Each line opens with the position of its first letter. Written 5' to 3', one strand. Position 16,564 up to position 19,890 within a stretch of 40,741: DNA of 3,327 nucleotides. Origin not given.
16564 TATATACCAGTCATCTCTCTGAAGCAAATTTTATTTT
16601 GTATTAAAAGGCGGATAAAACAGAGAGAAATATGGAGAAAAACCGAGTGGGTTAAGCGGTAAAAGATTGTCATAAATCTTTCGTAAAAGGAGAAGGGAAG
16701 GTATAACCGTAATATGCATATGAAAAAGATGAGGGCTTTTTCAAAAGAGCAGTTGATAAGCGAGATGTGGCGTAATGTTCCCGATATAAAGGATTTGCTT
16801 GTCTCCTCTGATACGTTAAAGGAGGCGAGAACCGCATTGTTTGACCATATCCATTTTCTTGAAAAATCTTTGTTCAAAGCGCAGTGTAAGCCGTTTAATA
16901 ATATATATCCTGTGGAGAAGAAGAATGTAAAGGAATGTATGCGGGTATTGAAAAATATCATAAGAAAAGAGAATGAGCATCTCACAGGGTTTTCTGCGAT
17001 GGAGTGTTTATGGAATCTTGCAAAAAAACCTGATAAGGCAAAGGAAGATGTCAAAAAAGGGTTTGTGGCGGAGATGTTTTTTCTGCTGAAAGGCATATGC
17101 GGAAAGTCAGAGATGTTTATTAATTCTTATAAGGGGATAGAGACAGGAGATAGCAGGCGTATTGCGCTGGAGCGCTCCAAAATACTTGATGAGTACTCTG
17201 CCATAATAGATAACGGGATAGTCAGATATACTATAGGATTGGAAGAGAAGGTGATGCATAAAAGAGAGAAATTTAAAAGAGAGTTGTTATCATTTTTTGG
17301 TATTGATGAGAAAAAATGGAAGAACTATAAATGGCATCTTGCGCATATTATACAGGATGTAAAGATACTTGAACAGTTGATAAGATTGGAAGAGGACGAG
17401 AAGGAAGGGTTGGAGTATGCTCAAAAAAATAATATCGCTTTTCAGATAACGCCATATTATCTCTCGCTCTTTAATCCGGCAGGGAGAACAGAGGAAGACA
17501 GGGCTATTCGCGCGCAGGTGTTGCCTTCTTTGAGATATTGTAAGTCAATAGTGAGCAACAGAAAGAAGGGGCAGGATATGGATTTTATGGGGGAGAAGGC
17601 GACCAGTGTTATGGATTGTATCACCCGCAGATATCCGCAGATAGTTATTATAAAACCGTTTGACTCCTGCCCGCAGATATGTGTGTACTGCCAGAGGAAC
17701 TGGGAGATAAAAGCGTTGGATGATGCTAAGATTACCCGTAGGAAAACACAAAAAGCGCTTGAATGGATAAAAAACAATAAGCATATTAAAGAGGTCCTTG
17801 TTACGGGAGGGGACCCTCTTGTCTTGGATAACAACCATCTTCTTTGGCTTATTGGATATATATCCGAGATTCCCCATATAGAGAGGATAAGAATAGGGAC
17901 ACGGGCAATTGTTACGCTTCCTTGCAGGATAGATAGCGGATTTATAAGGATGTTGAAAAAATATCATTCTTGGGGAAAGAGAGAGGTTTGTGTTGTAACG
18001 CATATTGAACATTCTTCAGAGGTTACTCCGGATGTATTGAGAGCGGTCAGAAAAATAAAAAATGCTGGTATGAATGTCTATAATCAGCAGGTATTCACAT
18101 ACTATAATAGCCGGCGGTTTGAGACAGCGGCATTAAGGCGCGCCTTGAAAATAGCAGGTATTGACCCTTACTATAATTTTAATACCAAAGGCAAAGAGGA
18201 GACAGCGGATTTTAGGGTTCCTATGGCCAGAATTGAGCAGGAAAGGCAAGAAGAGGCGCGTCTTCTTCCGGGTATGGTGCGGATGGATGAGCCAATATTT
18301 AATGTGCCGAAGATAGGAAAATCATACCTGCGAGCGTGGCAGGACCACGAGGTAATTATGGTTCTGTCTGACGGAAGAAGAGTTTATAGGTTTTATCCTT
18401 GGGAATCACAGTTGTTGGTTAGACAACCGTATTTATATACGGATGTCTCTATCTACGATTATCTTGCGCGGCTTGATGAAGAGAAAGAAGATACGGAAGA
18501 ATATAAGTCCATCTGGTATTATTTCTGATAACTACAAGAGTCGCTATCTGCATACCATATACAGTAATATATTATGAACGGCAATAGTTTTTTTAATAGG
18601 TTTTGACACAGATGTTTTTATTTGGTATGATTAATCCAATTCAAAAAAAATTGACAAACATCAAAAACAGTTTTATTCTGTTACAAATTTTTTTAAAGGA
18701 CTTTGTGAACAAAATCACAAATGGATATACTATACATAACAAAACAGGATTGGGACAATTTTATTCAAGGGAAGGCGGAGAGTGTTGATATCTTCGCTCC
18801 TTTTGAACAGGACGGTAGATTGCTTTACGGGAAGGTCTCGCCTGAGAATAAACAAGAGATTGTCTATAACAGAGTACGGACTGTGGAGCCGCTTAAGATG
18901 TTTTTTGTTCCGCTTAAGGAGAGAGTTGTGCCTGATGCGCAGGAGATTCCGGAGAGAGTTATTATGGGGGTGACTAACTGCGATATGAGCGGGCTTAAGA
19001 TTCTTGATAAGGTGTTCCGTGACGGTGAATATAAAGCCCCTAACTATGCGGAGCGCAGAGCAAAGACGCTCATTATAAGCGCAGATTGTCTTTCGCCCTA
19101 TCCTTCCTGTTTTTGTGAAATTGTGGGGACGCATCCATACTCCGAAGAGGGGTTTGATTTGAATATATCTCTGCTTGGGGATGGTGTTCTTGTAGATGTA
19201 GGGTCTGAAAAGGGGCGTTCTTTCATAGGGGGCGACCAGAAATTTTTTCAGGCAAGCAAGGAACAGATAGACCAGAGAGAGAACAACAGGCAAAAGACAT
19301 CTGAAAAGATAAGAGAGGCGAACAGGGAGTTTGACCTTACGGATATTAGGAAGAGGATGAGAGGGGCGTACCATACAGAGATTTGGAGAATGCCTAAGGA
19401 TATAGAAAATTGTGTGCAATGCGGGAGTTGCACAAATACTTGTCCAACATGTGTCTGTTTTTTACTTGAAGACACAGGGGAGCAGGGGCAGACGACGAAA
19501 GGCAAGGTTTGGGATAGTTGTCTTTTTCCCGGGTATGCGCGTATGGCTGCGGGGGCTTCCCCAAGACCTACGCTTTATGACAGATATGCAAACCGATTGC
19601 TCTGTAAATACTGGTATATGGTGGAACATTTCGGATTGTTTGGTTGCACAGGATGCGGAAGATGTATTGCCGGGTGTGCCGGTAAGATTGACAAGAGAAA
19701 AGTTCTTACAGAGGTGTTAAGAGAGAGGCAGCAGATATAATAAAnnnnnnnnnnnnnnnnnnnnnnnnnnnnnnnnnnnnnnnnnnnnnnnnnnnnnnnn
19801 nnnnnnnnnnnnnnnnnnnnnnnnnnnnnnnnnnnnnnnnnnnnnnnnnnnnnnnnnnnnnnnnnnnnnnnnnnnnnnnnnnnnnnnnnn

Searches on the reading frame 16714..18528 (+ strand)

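Call 5: search_protein_families(library=pfam, proteins=[window:16714-18528:+], max_evalue=0.001)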
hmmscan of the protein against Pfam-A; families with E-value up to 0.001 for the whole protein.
window:16714-18528:+ (604 aa): 1 family
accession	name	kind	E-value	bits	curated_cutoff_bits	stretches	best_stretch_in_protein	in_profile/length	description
PF04055.27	Radical_SAM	-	7.7e-08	33.1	29.5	1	314-445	2-120/166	Radical SAM superfamily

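Call 24: search_protein_families(library=ncbifam, proteins=[window:16714-18528:+], max_evalue=0.00001)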
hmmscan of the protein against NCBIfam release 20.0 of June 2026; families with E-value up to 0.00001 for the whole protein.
window:16714-18528:+ (604 aa): 6 families
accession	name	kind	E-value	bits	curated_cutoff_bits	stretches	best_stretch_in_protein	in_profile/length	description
TIGR00238.1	TIGR00238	subfamily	6.3e-93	311.4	199.2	1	190-535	2-331/331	KamA family radical SAM protein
TIGR04368.1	Glu_2_3_NH3_mut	equivalog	1.2e-68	231.5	650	1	148-502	3-340/404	glutamate 2,3-aminomutase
TIGR03820.1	lys_2_3_AblA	equivalog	3.4e-57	194.1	525.4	1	198-506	3-300/417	lysine 2,3-aminomutase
TIGR04468.1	arg_2_3_am_muta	equivalog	1.6e-47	162.2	600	1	201-493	1-283/351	arginine 2,3-aminomutase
TIGR03821.1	EFP_modif_epmB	equivalog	4.2e-39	134.4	369.3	1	207-521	3-303/321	EF-P beta-lysylation protein EpmB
TIGR03822.1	AblA_like_2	hypoth_equivalog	7.1e-39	133.7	396.25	1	227-505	15-281/321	lysine-2,3-aminomutase-like protein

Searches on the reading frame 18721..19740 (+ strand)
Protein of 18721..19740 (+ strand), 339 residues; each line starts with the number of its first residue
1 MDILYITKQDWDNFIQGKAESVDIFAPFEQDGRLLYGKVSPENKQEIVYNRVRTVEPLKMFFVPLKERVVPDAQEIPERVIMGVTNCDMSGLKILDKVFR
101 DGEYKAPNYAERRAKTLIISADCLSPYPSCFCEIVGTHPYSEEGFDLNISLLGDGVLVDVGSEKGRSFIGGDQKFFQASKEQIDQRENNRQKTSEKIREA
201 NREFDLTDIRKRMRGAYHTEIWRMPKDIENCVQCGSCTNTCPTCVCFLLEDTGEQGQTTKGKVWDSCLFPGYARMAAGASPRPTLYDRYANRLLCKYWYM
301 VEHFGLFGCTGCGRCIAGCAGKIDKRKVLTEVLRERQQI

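Call 4: search_protein_families(library=pfam, proteins=[window:18721-19740:+], max_evalue=0.001)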
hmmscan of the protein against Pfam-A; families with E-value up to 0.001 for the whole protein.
window:18721-19740:+ (339 aa): 6 families
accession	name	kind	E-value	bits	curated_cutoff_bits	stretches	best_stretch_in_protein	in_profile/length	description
PF17179.9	Fer4_22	-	6e-26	91.6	27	1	230-323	1-95/95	4Fe-4S dicluster domain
PF13187.11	Fer4_9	-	1e-06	29.1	27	0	217-243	34-49/52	4Fe-4S dicluster domain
PF12838.12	Fer4_7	-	1e-05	26.3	27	0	224-243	31-50/52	4Fe-4S dicluster domain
PF12797.12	Fer4_2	-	2.7e-05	24.3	24.5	1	222-243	1-22/22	4Fe-4S binding domain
PF13237.11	Fer4_10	-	4.5e-05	23.7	25.5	0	226-251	4-22/53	4Fe-4S dicluster domain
PF13183.11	Fer4_8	-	0.00069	20.5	27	0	228-322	2-67/68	4Fe-4S dicluster domain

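Call 24: search_protein_families(library=ncbifam, proteins=[window:18721-19740:+], max_evalue=0.00001)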
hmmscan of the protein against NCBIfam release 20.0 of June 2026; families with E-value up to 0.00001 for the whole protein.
window:18721-19740:+ (339 aa): 3 families
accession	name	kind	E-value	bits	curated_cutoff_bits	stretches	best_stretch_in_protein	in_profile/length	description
NF040829.1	sulfhyd_ShyB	equivalog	6.8e-52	176.5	690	1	6-333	6-330/334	NAD(P)-dependent hydrogenase/sulfhydrogenase 2 subunit beta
NF040833.1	sulfhyd_HydB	equivalog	6.9e-45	153.5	750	1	14-333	14-336/367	NADPH-dependent hydrogenase/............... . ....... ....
TIGR02910.1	sulfite_red_A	equivalog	2.7e-29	102.5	323.15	1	61-326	72-320/334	anaerobic sulfite reductase subunit AsrA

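Call 26: search_solved_structures(query=window:18721-19740:+, max_evalue=0.01)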
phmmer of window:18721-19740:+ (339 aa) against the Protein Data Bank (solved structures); distinct sequences matched with E-value up to 0.01: 1.
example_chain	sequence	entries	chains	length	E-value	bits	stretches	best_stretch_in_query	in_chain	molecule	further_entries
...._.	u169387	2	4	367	2.7e-41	144.8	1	8-324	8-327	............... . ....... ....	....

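Call 28: search_solved_structures(query=window:18721-19740:+, max_evalue=0.01, show_alignments=1)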
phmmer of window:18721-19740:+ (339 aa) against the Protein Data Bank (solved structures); distinct sequences matched with E-value up to 0.01: 1.
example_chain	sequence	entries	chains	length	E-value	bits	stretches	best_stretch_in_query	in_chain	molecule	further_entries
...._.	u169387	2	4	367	2.7e-41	144.8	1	8-324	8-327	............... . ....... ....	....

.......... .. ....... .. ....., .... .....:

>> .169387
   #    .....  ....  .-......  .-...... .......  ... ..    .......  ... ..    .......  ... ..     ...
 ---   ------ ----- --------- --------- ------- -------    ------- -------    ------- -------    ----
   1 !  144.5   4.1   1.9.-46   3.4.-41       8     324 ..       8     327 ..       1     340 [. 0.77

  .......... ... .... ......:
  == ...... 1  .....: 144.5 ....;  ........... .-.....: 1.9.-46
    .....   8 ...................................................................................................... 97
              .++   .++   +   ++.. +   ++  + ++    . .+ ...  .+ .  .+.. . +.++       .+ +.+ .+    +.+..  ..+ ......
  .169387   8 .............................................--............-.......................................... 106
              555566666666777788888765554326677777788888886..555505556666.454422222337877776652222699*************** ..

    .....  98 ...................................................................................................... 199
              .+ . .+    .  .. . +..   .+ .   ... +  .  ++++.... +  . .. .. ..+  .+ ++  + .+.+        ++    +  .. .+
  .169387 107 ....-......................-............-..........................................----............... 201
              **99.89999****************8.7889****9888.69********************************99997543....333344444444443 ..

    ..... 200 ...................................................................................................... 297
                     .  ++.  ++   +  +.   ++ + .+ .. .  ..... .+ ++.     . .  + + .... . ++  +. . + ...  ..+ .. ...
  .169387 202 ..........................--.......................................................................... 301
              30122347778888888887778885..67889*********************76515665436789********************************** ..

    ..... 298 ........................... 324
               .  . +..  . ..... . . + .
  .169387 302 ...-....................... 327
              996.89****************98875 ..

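Call 55: find_homologous_proteins(query=window:18721-19740:+, max_evalue=1e-10)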
Query window:18721-19740:+ (339 aa): 410 proteins with E <= 1e-10 among 1816 candidates; the best 120 are listed.
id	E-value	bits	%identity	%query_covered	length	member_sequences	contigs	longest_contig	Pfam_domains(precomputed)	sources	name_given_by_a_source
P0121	1.6e-233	792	99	100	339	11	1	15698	PF17179.10,PF12838.13,PF13237.12,PF13187.12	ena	-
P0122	3.0e-180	617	75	100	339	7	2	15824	PF17179.10,PF13187.12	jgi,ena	-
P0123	6.8e-175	599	73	100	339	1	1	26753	PF17179.10,PF13237.12,PF13187.12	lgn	-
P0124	6.1e-174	596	72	100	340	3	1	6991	PF17179.10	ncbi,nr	ncbi:MAG: 4Fe-4S dicluster domain-containing protein [Candidatus Omnitrophica bacterium]|nr:4Fe-4S d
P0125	6.4e-172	589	71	100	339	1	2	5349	PF17179.10,PF12797.13,PF12838.13,PF13237.12,PF13187.12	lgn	-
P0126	1.3e-170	585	72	99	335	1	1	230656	PF17179.10,PF13187.12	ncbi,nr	ncbi:MAG: 4Fe-4S dicluster domain-containing protein [bacterium]|nr:4Fe-4S dicluster domain-containi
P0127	1.3e-168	578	70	99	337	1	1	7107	PF17179.10,PF13237.12,PF13187.12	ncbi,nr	ncbi:MAG: 4Fe-4S dicluster domain-containing protein [Candidatus Ratteibacteria bacterium]|nr:4Fe-4S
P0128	1.2e-161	555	67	100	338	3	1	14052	PF17179.10,PF12797.13,PF13237.12,PF13183.12,PF13187.12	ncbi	-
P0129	1.8e-161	555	68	100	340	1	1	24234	PF17179.10,PF13237.12,PF13187.12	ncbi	-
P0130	3.0e-160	551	67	99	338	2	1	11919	PF17179.10,PF12838.13,PF13187.12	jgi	-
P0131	3.2e-160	551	67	100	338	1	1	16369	PF17179.10,PF13237.12,PF13187.12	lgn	-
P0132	2.9e-157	541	65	99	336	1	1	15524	PF17179.10,PF13237.12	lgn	-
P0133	9.9e-157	539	66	100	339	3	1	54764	PF17179.10,PF13237.12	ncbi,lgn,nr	ncbi:MAG: 4Fe-4S dicluster domain-containing protein [Candidatus Omnitrophica bacterium]|nr:4Fe-4S d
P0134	1.8e-156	538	66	100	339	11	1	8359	PF17179.10,PF13187.12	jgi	-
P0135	7.1e-156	536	66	99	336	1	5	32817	PF17179.10,PF12838.13,PF13237.12,PF13187.12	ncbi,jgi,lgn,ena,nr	ncbi:MAG TPA: 4Fe-4S dicluster domain-containing protein [bacterium]|nr:4Fe-4S dicluster domain-cont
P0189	3.5e-91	324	42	99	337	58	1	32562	PF17179.10,PF13187.12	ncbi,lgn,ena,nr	ncbi:Anaerobic sulfite reductase subunit A [subsurface metagenome]|nr:hypothetical protein [Clostrid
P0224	9.7e-77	276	39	98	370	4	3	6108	PF17179.10,PF12797.13,PF00037.33,PF12838.13,PF13187.12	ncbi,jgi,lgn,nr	ncbi:MAG: hypothetical protein FJW63_06155 [Actinobacteria bacterium]|nr:hypothetical protein [Actin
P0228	1.4e-72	263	39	98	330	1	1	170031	PF17179.10,PF13746.12,PF13534.12,PF13187.12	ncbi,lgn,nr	ncbi:MAG: 4Fe-4S dicluster domain-containing protein [Elusimicrobia bacterium]|nr:4Fe-4S dicluster d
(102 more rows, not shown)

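Call 56: find_encoding_contigs(protein=P0189, flank=10000, max_places=1)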
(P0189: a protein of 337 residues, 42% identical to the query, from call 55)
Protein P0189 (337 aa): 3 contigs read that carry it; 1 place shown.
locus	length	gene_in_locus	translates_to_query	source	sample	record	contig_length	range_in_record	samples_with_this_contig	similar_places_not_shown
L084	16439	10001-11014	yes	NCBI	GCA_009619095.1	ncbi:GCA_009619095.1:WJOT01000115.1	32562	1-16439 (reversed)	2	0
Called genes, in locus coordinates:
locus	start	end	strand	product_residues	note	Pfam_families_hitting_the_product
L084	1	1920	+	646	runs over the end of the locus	PF00111:Fer2, PF17650:RACo_linker, PF17651:Raco_middle, PF14574:RACo_C_ter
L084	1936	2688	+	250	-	PF01656:CbiA, PF02374:ArsA_ATPase (weak), PF13614:AAA_31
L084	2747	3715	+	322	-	PF03599:CdhD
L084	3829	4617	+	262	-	PF00809:Pterin_bind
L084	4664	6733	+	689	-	PF04879:Molybdop_Fe4S4, PF00384:Molybdopterin, PF01568:Molydop_binding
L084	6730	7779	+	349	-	PF17179:Fer4_22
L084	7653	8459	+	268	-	PF12804:NTP_transf_3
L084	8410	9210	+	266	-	PF02634:FdhD-NarQ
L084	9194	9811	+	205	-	PF06971:Put_DNA-bind_N, PF02629:CoA_binding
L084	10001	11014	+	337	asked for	PF13187:Fer4_9 (faint), PF17179:Fer4_22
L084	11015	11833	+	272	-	PF00970:FAD_binding_6 (weak), PF00175:NAD_binding_1, PF10418:DHODB_Fe-S_bind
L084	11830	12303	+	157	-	PF12797:Fer4_2 (faint), PF12837:Fer4_6 (faint), PF13237:Fer4_10 (faint), PF13247:Fer4_11, PF12838:Fer4_7 (weak), PF13187:Fer4_9 (weak), PF25160:LdpA_Fe-S-bd (weak), PF00037:Fer4 (weak), +2 more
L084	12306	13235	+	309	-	PF00146:NADHdh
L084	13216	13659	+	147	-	PF01058:Oxidored_q6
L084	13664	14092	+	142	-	PF00329:Complex1_30kDa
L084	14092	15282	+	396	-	PF00374:NiFeSe_Hases, PF00346:Complex1_49kDa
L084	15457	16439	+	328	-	PF00662:Proton_antipo_N (faint), PF00361:Proton_antipo_M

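Call 57: find_encoding_contigs(protein=P0228, flank=10000, max_places=1)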
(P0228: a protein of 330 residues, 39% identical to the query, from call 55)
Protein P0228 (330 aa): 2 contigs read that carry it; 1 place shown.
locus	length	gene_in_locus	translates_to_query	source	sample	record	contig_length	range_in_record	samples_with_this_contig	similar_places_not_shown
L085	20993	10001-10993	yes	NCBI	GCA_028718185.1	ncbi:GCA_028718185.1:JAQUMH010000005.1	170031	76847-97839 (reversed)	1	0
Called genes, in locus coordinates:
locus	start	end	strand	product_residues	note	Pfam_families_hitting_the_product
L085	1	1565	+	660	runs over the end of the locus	PF01564:Spermine_synth, PF13649:Methyltransf_25 (weak)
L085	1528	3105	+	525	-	PF13231:PMT_2 (weak)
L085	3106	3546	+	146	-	PF02367:TsaE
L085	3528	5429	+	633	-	PF09586:YfhO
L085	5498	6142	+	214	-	PF00814:TsaD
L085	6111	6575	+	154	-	PF13420:Acetyltransf_4, PF00583:Acetyltransf_1, PF13673:Acetyltransf_10, PF13508:Acetyltransf_7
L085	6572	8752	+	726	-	PF23914:TPR_CcmH_CycH (weak), PF14559:TPR_19 (weak), PF13429:TPR_15 (weak), PF13432:TPR_16 (weak), PF00515:TPR_1, PF07719:TPR_2 (weak), PF13181:TPR_8 (weak), PF25064:ARM_TT21_5th (weak), +18 more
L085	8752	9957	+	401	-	PF02811:PHP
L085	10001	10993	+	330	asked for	PF13187:Fer4_9 (faint), PF13534:Fer4_17 (faint), PF17179:Fer4_22, PF13746:Fer4_18 (weak)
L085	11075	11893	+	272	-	PF00970:FAD_binding_6, PF00175:NAD_binding_1, PF10418:DHODB_Fe-S_bind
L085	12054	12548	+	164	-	PF13247:Fer4_11, PF12838:Fer4_7 (faint)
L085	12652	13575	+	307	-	PF00146:NADHdh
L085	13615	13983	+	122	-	PF05635:23S_rRNA_IVP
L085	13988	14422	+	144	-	PF01058:Oxidored_q6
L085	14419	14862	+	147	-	PF00329:Complex1_30kDa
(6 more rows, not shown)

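Call 58: find_encoding_contigs(protein=P0224, flank=10000, max_places=1)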
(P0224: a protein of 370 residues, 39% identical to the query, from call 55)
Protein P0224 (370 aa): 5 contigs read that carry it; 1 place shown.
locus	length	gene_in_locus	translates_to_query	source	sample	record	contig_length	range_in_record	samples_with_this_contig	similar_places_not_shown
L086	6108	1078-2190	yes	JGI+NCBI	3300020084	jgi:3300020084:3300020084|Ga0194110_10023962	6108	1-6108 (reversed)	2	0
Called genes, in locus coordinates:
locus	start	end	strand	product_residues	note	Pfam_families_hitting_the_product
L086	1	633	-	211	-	PF06245:DUF1015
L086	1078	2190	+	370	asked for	PF12838:Fer4_7 (faint), PF13187:Fer4_9 (faint), PF00037:Fer4 (faint), PF12797:Fer4_2 (faint), PF17179:Fer4_22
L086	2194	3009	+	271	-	PF00970:FAD_binding_6 (weak), PF00175:NAD_binding_1, PF10418:DHODB_Fe-S_bind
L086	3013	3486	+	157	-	PF12837:Fer4_6 (faint), PF13237:Fer4_10 (faint), PF12800:Fer4_4 (faint), PF13247:Fer4_11, PF14697:Fer4_21 (weak), PF12838:Fer4_7 (weak), PF13187:Fer4_9 (weak), PF00037:Fer4 (weak)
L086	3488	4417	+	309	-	PF00146:NADHdh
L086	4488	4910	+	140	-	PF01058:Oxidored_q6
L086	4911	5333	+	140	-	PF00329:Complex1_30kDa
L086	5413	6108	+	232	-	PF00374:NiFeSe_Hases, PF00346:Complex1_49kDa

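Call 71: search_protein_families(library=pfam, proteins=[L084:6730-7779:+], max_evalue=0.01)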
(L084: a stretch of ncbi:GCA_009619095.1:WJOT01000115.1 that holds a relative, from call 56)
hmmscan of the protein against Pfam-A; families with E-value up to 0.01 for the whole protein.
L084:6730-7779:+ (349 aa): 7 families
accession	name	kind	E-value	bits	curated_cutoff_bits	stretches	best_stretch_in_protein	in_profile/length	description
PF17179.9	Fer4_22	-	4.5e-29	101.6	27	1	242-337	1-95/95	4Fe-4S dicluster domain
PF13534.11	Fer4_17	-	5.5e-05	24.1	22.2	0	230-254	33-57/61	4Fe-4S dicluster domain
PF13746.11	Fer4_18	-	9.3e-05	23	27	1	293-341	31-79/114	4Fe-4S dicluster domain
PF13187.11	Fer4_9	-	0.00025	21.5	27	0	235-255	34-49/52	4Fe-4S dicluster domain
PF12838.12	Fer4_7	-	0.00037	21.3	27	0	323-333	38-48/52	4Fe-4S dicluster domain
PF13484.11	Fer4_16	-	0.0012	20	30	0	228-255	38-65/66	4Fe-4S double cluster binding domain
PF13237.11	Fer4_10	-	0.0014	19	25.5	0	322-335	8-24/53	4Fe-4S dicluster domain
